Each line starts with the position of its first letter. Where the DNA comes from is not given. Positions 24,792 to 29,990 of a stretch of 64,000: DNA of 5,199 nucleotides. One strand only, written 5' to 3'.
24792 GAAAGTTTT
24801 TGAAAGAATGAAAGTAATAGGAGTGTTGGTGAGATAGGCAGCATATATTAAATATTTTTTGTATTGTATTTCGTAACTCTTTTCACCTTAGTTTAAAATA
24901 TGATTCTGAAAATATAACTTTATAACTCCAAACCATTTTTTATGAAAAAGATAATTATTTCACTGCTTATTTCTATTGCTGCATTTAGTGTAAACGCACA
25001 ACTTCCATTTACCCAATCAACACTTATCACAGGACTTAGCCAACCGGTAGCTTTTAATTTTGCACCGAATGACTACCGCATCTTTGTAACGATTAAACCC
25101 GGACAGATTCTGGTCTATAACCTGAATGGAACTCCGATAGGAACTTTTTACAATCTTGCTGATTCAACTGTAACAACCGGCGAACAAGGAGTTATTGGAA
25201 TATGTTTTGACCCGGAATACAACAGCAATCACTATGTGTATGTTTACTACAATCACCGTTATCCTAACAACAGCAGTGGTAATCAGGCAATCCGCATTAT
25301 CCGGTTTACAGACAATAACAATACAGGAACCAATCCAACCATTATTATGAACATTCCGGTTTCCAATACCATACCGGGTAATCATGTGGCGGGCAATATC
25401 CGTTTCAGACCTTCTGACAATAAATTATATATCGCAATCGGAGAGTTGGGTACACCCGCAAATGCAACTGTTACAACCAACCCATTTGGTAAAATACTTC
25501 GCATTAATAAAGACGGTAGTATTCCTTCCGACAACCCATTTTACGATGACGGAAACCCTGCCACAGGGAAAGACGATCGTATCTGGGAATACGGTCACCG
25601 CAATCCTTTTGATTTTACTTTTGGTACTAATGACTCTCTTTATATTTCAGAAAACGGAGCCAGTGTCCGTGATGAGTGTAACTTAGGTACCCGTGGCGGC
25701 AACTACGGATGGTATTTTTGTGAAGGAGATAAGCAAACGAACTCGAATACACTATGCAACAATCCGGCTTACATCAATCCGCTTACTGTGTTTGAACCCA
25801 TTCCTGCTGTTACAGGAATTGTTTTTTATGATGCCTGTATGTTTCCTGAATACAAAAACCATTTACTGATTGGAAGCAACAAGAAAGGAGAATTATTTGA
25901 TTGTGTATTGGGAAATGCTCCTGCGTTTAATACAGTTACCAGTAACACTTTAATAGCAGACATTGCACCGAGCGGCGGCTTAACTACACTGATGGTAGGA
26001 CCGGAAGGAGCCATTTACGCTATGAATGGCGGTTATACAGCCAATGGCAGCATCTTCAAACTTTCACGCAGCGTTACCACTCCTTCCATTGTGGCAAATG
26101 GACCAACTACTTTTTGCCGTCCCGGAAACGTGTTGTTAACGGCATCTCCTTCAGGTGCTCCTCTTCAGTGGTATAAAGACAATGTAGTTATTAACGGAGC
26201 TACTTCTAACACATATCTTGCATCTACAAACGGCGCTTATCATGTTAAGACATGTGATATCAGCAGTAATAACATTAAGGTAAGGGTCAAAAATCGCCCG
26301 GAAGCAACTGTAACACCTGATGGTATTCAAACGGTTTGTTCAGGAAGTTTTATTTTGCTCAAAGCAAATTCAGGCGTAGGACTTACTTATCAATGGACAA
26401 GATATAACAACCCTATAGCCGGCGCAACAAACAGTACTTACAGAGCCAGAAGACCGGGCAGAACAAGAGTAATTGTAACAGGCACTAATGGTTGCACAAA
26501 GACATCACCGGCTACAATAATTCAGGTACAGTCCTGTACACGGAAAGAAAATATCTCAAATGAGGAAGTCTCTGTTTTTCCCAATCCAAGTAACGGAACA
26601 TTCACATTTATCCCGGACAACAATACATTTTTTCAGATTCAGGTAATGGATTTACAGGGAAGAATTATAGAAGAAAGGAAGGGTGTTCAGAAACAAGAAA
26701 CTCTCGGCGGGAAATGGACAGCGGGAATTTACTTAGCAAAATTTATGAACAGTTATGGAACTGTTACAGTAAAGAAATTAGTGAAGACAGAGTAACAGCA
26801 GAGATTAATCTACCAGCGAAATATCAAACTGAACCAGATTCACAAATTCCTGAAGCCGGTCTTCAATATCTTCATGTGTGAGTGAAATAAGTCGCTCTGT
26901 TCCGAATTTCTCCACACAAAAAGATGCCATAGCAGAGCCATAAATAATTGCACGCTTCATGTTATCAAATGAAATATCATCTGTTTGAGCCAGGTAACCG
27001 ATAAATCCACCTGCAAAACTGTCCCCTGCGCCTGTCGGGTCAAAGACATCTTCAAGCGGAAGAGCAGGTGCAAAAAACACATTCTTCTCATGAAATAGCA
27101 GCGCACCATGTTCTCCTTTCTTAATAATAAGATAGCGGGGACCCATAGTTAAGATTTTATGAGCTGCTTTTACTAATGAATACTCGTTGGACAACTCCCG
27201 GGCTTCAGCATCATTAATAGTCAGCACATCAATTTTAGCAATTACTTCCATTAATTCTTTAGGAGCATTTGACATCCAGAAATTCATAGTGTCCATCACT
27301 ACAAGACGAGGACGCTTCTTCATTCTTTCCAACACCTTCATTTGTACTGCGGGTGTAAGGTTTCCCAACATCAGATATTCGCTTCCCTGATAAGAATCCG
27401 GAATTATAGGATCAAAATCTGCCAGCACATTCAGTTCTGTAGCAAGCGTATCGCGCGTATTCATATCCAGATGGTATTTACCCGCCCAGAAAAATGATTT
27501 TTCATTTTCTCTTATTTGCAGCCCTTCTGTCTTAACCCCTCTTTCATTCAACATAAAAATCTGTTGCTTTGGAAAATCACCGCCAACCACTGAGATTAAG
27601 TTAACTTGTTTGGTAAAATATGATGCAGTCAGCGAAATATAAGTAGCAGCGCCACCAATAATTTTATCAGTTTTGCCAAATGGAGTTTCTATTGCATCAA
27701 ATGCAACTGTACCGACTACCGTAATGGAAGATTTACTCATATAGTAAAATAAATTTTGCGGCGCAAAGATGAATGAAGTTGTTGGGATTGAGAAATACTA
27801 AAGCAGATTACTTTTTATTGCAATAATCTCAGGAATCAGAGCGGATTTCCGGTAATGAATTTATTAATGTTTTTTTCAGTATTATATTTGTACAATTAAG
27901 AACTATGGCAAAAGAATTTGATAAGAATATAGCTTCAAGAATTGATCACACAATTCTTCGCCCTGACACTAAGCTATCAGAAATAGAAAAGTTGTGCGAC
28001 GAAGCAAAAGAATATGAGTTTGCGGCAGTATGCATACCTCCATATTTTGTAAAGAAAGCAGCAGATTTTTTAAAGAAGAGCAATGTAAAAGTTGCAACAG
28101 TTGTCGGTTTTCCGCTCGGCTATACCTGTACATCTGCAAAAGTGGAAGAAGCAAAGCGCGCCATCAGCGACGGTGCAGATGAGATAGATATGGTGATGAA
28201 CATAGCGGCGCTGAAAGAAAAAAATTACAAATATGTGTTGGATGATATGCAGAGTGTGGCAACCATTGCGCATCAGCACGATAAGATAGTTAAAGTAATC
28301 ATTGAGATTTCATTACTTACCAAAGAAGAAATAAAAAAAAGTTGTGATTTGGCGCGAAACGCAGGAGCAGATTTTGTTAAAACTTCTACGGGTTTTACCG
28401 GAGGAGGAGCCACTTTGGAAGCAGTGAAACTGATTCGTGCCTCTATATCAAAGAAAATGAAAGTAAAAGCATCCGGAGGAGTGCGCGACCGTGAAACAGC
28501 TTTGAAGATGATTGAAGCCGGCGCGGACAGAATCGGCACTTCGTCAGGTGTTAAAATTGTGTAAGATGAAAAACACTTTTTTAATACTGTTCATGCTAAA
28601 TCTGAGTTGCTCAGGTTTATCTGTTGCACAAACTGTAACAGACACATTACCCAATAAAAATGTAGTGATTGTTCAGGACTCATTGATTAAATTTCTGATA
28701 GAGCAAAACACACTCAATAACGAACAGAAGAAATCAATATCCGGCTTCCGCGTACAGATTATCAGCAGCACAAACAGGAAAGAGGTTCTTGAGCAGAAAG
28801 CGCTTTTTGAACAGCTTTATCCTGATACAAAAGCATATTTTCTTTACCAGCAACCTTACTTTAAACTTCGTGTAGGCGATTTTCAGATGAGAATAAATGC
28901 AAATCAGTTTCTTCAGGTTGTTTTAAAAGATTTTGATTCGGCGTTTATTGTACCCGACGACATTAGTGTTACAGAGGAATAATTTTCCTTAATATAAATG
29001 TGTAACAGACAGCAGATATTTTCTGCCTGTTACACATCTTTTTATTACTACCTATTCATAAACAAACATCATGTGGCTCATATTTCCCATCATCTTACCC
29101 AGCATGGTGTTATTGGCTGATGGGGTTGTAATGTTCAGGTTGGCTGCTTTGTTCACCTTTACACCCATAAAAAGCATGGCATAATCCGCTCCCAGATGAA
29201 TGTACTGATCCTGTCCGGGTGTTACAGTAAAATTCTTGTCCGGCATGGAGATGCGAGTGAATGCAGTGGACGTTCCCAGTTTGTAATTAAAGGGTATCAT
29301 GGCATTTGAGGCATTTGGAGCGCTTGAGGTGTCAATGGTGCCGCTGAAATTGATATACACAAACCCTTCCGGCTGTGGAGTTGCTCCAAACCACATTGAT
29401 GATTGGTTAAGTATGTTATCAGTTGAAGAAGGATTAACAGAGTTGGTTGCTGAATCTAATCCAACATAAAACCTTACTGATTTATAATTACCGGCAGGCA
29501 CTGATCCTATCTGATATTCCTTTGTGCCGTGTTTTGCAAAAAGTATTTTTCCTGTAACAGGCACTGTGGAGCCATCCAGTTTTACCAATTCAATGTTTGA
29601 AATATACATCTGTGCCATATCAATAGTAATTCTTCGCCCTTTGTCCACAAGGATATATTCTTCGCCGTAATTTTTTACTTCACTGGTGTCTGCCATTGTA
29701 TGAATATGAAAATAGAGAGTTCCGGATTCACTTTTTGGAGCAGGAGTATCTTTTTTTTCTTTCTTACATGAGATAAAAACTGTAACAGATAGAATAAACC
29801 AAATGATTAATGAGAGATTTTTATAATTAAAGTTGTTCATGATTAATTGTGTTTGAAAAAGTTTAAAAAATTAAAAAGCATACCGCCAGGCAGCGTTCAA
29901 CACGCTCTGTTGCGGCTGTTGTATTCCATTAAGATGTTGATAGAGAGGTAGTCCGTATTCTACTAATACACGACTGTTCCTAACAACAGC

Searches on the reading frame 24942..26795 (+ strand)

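Call 69: search_protein_families(library=pfam, proteins=[window:24942-26795:+], max_evalue=0.00001)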
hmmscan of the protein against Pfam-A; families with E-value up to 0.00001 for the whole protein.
window:24942-26795:+ (617 aa): 2 families
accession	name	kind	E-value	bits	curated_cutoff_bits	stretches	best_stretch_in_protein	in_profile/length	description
PF07995.17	GSDH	-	1.7e-57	195.7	25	1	32-363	1-324/332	Glucose / Sorbosone dehydrogenase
PF18962.6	Por_Secre_tail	-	3.1e-08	34.2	27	1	545-614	1-74/75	Secretion system C-terminal sorting domain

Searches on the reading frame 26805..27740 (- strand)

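Call 10: search_protein_families(library=pfam, proteins=[window:26805-27740:-], max_evalue=0.01)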
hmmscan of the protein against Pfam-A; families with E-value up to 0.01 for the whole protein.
window:26805-27740:- (311 aa): 2 families
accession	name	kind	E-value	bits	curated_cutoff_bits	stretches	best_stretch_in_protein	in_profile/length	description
PF00294.29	PfkB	-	2.2e-33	116.3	25.8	1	8-282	6-296/302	pfkB family carbohydrate kinase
PF08543.17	Phos_pyr_kin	-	0.00076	19.4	27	1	151-256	100-217/246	Phosphomethylpyrimidine kinase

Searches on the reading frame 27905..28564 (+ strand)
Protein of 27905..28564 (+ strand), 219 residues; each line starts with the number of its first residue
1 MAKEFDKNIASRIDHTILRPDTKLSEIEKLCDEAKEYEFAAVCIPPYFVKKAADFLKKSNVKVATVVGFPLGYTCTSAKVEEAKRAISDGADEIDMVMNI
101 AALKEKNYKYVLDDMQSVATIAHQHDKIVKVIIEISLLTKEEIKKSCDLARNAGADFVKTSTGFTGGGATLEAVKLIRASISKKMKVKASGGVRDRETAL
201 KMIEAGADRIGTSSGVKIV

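Call 69: search_protein_families(library=pfam, proteins=[window:27905-28564:+], max_evalue=0.00001)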
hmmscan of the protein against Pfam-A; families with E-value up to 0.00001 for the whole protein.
window:27905-28564:+ (219 aa): 1 family
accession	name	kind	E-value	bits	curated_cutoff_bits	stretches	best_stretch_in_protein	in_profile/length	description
PF01791.15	DeoC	-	4.1e-23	82.6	23.8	1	12-216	5-224/229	DeoC/LacD family aldolase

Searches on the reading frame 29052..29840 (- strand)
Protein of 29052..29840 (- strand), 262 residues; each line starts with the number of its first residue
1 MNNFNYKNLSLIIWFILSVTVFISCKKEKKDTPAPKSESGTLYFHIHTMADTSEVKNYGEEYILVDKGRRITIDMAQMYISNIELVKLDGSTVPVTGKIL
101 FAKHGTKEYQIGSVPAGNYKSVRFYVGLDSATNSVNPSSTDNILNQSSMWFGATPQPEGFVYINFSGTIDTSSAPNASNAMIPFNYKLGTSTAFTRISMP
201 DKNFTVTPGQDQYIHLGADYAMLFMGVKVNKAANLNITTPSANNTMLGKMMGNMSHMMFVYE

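Call 10: search_protein_families(library=pfam, proteins=[window:29052-29840:-], max_evalue=0.01)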
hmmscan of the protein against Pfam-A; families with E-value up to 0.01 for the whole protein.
window:29052-29840:- (262 aa): 2 families
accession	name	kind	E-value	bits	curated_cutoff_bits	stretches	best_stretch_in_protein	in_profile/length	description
PF20243.3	MbnP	-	7.4e-24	85.1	27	1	40-233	2-185/189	MbnP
PF16961.11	OmpA_like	-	0.0029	17.9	26.6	1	162-253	45-127/195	Putative OmpA-OmpF-like porin family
